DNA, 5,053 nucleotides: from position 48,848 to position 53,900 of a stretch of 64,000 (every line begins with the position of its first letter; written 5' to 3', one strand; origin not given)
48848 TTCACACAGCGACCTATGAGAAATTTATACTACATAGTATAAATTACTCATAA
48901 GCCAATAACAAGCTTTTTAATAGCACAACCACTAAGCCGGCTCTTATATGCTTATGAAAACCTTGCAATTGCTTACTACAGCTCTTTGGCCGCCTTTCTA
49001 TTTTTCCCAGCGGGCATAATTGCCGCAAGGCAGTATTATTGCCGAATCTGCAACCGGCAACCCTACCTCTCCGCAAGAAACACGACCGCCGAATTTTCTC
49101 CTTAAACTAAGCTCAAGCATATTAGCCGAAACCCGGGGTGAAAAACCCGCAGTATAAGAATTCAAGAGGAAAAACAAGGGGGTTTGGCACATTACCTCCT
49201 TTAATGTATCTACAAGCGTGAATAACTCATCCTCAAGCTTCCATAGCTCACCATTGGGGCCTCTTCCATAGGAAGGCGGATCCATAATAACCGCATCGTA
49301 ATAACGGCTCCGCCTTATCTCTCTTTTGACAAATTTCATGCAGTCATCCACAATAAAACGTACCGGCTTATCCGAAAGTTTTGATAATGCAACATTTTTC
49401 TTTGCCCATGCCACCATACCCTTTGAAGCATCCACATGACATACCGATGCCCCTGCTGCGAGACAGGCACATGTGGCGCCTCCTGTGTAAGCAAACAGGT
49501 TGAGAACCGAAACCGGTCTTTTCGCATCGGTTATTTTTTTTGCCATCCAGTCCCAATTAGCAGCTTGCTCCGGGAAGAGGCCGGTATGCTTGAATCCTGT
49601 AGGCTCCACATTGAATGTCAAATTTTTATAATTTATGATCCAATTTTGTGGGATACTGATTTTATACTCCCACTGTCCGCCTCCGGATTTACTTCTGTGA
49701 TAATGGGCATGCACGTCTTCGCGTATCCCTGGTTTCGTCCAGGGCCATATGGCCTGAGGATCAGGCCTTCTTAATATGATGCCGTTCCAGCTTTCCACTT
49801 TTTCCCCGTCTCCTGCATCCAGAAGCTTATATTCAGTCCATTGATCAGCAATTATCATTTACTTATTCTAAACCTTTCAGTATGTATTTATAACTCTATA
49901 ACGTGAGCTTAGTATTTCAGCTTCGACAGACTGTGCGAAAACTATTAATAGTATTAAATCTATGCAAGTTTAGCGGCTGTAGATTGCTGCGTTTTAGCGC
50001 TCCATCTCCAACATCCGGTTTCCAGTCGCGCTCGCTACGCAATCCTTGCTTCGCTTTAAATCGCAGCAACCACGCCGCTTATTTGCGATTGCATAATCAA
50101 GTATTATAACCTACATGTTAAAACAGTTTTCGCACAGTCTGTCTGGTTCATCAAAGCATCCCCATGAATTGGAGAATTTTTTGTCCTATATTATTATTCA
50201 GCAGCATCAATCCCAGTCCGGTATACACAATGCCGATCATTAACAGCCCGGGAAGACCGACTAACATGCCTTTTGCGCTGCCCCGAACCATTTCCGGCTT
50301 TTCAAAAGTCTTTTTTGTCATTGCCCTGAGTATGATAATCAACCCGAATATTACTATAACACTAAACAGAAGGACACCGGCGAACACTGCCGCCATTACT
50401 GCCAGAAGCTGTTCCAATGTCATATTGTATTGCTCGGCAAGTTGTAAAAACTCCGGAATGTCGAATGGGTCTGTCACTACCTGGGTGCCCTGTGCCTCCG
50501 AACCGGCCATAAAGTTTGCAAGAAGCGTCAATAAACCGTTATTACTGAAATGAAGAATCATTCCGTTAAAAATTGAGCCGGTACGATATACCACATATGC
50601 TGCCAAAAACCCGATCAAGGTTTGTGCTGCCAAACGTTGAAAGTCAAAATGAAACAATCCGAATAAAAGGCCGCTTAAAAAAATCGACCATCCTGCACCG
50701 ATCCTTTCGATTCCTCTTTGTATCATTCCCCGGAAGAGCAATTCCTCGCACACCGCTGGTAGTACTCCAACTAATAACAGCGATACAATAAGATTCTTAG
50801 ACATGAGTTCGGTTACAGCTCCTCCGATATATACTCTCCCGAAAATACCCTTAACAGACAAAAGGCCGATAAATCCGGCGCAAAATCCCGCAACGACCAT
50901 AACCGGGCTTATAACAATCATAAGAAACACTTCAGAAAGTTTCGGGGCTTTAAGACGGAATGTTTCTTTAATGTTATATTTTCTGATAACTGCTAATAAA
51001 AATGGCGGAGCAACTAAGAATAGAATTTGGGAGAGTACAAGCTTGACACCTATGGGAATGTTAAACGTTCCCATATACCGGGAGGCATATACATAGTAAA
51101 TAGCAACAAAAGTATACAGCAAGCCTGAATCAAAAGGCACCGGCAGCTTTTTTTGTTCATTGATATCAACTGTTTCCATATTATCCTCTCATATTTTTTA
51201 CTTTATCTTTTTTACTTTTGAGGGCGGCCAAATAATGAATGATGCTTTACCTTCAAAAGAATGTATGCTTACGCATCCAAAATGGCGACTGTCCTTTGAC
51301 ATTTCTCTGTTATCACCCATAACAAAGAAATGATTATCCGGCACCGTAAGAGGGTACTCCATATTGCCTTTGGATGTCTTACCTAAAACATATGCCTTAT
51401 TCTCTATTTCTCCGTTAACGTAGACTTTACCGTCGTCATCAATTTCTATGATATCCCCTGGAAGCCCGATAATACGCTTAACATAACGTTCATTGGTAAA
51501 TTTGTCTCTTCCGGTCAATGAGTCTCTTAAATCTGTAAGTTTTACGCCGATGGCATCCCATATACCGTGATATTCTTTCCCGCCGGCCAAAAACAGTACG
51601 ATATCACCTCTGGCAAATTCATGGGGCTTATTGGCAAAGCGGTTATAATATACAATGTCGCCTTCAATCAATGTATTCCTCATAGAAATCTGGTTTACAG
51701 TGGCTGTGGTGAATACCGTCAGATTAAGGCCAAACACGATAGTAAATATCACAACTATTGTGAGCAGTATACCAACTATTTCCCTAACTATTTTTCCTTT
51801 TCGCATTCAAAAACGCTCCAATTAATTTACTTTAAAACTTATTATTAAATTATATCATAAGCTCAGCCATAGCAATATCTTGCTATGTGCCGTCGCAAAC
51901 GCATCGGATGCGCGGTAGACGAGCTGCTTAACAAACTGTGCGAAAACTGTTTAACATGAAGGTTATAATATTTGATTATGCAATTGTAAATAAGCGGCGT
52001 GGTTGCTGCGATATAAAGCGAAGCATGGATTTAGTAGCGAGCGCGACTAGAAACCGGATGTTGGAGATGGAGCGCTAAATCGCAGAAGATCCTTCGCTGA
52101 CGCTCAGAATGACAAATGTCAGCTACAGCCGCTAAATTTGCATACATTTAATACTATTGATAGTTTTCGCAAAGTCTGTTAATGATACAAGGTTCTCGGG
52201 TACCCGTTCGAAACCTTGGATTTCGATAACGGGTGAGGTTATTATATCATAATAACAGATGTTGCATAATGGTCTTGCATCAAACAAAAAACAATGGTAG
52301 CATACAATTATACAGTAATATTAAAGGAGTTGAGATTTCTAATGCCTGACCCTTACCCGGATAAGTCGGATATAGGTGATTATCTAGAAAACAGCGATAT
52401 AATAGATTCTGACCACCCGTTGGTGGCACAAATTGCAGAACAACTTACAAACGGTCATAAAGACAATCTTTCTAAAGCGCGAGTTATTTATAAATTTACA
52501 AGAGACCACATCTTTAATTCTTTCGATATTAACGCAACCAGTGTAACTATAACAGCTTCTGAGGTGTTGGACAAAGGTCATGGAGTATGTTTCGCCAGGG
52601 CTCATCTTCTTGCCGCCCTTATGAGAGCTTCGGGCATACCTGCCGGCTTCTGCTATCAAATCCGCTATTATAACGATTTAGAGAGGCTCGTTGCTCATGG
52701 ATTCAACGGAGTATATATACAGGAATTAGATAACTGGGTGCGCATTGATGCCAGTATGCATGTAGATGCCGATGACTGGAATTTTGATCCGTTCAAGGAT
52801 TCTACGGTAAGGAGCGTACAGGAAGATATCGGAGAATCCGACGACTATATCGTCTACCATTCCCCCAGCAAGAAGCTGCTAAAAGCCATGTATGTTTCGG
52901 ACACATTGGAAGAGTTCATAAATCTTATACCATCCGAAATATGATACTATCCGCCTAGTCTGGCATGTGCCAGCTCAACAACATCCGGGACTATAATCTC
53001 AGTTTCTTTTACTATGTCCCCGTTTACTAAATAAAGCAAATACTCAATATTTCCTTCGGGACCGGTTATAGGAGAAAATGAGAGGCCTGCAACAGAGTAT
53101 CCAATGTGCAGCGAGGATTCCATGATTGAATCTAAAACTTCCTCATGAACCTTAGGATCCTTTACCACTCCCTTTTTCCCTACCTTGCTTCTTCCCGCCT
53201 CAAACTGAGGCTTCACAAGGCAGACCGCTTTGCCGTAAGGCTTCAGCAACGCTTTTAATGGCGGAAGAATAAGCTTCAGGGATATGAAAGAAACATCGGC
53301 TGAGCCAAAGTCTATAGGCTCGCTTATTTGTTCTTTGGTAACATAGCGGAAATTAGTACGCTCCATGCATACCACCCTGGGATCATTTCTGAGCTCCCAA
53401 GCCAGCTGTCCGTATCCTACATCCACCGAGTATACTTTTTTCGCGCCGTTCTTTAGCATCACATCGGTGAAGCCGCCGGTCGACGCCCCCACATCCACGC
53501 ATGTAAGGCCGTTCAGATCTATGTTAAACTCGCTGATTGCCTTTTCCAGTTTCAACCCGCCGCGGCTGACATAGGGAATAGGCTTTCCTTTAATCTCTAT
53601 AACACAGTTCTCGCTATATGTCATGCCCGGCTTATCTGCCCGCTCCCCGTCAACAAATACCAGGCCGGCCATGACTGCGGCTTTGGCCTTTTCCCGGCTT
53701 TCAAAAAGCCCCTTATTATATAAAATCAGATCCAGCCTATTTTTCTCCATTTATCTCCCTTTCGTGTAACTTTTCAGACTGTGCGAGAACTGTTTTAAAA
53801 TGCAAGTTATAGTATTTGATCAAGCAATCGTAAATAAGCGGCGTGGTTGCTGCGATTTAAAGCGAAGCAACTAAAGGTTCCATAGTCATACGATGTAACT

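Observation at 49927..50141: Dense family of ~215/247-bp MITE-like elements with 16-bp TIRs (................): nine copies or fragments in 64 kb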

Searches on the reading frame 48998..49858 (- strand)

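Call 47: search_protein_families(library=pfam, proteins=[window:48998-49858:-])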
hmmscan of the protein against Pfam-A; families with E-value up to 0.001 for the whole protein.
window:48998-49858:- (286 aa): 3 families
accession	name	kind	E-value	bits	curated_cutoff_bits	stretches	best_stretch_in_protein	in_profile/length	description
PF10672.15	Methyltrans_SAM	-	6.3e-14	52.3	27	1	68-200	81-209/286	S-adenosylmethionine-dependent methyltransferase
PF03602.21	Cons_hypoth95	-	1.8e-06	28.2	24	1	101-195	32-122/182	Conserved hypothetical protein 95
PF09445.16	Methyltransf_15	-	0.00048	20.2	22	1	118-198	4-83/165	RNA cap guanine-N2 methyltransferase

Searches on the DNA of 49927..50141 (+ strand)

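Call 9: search_dna_similar(query=window:49927-50141:+, collection=plasmids, mode=distant, max_rows=30)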
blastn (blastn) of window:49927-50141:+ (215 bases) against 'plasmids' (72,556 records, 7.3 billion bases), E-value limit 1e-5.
No match.

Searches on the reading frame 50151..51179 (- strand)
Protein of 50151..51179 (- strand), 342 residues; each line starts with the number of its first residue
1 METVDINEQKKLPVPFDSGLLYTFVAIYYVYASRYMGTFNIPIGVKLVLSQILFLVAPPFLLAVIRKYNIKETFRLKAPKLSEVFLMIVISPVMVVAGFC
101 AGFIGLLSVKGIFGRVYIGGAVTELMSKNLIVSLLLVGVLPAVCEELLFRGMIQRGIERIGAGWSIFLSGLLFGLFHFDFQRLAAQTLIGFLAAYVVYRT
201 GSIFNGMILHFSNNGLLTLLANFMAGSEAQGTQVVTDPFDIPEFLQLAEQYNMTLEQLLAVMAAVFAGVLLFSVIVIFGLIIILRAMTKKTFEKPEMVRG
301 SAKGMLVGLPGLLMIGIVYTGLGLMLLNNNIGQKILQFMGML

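Call 8: find_encoding_contigs(protein=window:50151-51179:-, flank=6000, max_places=10)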
Protein window:50151-51179:- (342 aa): 1 contig read that carries it; 1 place shown.
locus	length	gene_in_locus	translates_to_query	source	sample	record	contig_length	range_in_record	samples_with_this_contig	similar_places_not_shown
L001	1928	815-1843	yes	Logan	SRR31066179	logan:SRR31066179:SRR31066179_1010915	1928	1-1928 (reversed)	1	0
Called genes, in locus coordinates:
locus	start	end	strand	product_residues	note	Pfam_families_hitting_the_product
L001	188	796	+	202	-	PF10502:Peptidase_S26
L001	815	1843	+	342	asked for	PF02517:Rce1-like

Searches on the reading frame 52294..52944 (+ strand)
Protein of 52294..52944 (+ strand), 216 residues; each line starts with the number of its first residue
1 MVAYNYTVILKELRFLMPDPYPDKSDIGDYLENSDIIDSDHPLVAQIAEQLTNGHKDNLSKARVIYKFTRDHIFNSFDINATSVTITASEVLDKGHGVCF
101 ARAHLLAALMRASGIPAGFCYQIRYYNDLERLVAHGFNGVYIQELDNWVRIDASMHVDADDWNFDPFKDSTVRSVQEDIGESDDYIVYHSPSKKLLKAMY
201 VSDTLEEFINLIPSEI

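Call 47: search_protein_families(library=pfam, proteins=[window:52294-52944:+])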
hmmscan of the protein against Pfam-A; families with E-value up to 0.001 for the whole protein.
window:52294-52944:+ (216 aa): 1 family
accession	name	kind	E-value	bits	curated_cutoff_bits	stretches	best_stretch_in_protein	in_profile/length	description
PF01841.26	Transglut_core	-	1.3e-16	61.2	23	1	46-153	2-108/108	Transglutaminase-like superfamily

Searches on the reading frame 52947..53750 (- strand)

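Call 47: search_protein_families(library=pfam, proteins=[window:52947-53750:-])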
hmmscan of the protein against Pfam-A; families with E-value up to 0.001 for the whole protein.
window:52947-53750:- (267 aa): 2 families
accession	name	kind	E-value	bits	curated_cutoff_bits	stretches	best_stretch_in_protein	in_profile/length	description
PF01728.25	FtsJ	-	4.6e-46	157.5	24.1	1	60-241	1-179/181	FtsJ-like methyltransferase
PF01479.30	S4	-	1.6e-11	44.2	22.8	1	5-48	2-45/48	S4 domain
